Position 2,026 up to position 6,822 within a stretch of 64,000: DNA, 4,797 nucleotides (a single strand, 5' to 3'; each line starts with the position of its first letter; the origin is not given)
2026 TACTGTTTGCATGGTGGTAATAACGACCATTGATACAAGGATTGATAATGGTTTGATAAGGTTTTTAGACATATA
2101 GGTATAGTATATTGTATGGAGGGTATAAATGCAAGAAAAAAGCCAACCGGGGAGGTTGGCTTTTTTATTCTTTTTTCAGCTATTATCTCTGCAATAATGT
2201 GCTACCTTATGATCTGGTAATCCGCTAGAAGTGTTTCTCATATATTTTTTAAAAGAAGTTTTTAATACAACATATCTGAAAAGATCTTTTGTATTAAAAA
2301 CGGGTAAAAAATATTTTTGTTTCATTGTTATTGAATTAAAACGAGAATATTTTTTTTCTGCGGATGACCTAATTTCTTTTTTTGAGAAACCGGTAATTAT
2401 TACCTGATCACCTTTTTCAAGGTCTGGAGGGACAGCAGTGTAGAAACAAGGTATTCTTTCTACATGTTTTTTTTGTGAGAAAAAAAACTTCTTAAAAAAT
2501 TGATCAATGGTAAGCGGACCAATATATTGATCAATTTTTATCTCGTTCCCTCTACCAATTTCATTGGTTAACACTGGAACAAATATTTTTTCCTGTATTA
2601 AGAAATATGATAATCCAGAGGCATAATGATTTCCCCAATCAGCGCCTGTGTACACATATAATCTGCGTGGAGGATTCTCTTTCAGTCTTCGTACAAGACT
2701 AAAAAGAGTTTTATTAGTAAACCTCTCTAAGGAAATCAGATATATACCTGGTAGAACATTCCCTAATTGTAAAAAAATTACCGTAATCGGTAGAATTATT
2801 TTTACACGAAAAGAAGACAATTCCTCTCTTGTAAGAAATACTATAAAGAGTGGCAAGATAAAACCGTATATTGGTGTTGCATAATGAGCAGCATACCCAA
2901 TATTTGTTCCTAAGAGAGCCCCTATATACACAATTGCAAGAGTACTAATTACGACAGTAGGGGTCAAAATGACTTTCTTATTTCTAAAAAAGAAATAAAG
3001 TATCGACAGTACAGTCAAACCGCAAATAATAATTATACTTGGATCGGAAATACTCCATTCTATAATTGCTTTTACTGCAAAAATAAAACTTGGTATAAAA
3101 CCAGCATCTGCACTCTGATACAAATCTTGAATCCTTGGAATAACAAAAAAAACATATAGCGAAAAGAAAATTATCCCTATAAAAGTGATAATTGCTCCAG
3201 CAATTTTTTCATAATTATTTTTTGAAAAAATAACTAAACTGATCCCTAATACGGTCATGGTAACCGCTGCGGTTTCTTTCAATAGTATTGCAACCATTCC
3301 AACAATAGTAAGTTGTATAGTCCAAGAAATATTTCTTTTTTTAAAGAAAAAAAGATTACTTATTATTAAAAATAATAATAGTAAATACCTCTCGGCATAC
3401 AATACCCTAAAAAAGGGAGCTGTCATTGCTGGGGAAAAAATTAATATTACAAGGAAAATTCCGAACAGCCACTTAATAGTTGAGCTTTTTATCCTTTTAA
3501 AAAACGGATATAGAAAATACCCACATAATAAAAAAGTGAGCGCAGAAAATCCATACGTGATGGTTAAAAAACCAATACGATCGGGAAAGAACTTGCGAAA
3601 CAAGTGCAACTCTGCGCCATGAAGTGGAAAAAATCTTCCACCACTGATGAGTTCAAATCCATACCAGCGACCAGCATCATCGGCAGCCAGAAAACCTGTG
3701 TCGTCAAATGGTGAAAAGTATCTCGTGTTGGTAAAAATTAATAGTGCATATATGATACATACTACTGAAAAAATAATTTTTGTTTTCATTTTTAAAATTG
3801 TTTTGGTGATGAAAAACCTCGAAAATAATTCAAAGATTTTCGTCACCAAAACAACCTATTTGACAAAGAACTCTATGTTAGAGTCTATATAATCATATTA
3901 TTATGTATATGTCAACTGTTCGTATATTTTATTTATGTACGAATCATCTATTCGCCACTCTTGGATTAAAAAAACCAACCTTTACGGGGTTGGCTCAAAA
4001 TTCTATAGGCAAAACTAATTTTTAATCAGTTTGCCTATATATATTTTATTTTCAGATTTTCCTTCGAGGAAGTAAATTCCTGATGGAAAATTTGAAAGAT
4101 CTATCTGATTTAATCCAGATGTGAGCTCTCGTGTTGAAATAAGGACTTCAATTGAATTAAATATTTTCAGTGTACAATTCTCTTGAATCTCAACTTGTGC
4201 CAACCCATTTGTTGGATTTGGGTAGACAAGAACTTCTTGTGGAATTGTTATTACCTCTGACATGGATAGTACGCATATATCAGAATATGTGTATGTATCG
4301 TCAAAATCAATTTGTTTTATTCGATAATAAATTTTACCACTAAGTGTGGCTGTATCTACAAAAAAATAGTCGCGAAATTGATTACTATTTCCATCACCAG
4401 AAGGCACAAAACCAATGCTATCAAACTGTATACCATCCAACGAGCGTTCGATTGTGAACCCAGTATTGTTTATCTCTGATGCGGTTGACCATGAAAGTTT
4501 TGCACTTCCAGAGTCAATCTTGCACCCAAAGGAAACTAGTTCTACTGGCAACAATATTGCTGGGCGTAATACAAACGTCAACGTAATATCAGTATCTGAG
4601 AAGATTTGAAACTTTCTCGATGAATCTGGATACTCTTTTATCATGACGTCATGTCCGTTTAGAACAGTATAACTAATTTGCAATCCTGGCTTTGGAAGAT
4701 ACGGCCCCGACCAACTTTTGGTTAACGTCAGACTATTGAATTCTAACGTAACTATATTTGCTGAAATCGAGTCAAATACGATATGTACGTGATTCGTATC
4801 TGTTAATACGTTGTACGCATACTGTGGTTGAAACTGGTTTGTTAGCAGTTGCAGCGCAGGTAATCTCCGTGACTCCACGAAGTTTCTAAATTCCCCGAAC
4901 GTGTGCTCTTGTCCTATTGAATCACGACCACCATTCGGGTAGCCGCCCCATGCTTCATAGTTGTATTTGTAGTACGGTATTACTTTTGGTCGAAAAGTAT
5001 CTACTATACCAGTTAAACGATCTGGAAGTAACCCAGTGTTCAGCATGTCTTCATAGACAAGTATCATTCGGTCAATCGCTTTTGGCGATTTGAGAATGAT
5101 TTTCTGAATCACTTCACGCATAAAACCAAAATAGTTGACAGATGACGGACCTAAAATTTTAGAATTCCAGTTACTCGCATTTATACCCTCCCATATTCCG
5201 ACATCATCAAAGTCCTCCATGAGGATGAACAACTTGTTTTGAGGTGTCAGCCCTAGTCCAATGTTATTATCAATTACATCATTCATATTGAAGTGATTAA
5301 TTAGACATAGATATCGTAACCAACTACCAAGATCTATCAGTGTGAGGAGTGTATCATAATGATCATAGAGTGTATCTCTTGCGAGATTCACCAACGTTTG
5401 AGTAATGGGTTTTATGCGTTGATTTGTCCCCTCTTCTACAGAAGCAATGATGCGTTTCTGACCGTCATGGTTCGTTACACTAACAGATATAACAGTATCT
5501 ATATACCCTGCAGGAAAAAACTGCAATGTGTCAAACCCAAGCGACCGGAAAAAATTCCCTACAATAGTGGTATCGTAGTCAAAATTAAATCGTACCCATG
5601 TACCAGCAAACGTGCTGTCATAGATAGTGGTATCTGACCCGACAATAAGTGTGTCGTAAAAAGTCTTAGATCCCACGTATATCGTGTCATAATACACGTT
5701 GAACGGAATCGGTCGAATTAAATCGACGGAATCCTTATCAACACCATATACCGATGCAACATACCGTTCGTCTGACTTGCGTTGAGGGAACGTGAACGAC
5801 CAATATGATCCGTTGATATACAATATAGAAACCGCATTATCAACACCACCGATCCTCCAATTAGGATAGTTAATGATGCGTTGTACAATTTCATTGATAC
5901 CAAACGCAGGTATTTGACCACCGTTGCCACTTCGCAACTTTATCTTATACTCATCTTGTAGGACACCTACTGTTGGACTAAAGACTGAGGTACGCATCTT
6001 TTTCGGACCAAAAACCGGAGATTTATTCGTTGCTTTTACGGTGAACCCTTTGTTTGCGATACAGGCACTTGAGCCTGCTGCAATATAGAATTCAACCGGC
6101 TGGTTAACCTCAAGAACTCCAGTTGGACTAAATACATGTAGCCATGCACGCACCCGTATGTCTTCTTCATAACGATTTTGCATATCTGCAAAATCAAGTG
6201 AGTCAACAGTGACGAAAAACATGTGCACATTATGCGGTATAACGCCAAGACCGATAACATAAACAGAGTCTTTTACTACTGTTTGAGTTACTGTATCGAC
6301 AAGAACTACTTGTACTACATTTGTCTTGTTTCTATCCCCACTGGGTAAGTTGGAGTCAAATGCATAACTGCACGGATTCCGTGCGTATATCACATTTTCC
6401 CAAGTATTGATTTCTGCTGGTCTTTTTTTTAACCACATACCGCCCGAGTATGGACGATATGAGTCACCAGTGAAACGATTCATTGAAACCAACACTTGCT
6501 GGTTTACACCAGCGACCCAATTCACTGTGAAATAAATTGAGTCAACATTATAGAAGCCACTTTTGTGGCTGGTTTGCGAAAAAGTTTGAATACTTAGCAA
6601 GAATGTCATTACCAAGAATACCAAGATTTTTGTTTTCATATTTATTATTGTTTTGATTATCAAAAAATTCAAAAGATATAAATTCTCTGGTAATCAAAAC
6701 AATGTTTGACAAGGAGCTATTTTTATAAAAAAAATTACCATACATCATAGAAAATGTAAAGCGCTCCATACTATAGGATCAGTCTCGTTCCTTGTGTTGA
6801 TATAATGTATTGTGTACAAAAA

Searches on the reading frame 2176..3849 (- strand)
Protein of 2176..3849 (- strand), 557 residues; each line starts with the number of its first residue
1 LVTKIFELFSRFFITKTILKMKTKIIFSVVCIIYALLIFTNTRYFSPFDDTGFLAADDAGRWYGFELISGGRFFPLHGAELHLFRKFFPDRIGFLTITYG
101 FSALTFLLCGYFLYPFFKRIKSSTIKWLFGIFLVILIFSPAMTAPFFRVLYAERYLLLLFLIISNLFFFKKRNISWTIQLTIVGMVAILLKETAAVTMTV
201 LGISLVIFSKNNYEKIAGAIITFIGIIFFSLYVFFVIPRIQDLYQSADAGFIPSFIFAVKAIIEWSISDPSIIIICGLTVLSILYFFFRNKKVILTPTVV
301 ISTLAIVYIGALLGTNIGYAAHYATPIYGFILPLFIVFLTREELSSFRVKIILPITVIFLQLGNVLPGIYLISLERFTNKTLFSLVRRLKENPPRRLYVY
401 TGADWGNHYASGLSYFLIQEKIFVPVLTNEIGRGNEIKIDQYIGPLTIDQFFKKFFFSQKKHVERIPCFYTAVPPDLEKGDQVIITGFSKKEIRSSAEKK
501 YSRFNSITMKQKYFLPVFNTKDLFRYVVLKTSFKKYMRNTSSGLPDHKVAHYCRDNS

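Call 11: search_protein_families(library=pfam, proteins=[window:2176-3849:-])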
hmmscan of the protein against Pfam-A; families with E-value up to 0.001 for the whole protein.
window:2176-3849:- (557 aa): 0 families

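Call 37: find_encoding_contigs(protein=window:2176-3849:-, flank=10000, max_places=4)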
Protein window:2176-3849:- (557 aa): no gene with exactly this product is on record in the collection.

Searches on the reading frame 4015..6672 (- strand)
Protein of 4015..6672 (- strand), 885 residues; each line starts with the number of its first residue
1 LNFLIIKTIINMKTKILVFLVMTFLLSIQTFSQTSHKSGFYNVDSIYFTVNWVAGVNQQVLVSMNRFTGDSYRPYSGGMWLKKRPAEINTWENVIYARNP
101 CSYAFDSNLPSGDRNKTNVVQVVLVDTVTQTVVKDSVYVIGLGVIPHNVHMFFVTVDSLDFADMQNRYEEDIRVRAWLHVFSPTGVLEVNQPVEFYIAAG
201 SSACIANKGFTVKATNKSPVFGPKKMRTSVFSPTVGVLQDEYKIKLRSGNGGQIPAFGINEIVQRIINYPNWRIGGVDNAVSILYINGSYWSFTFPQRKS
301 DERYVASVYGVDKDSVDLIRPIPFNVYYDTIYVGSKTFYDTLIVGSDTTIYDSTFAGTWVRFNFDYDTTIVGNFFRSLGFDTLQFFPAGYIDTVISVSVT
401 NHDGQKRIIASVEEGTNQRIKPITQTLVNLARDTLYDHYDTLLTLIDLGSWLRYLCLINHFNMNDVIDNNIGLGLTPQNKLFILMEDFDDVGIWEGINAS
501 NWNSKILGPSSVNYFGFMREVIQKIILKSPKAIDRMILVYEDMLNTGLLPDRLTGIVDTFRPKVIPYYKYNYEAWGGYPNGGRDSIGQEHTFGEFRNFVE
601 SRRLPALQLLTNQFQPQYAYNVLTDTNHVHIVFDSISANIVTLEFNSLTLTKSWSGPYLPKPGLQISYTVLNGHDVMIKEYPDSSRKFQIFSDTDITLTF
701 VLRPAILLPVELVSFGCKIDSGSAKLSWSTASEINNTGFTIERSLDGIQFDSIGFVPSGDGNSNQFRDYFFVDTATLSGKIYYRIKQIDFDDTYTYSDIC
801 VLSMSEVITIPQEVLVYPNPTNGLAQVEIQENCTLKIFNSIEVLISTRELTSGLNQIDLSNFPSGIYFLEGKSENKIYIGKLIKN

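Call 11: search_protein_families(library=pfam, proteins=[window:4015-6672:-])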
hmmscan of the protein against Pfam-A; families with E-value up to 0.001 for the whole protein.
window:4015-6672:- (885 aa): 3 families
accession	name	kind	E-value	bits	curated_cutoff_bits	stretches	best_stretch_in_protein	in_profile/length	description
PF18962.6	Por_Secre_tail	-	2.2e-09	37.9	27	1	816-883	1-74/75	Secretion system C-terminal sorting domain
PF08757.17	CotH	-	3.3e-07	30.6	23.8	1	410-582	132-300/322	CotH kinase protein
PF16967.11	TcfC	-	0.00073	19.5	29.4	0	844-869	23-48/68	E-set like domain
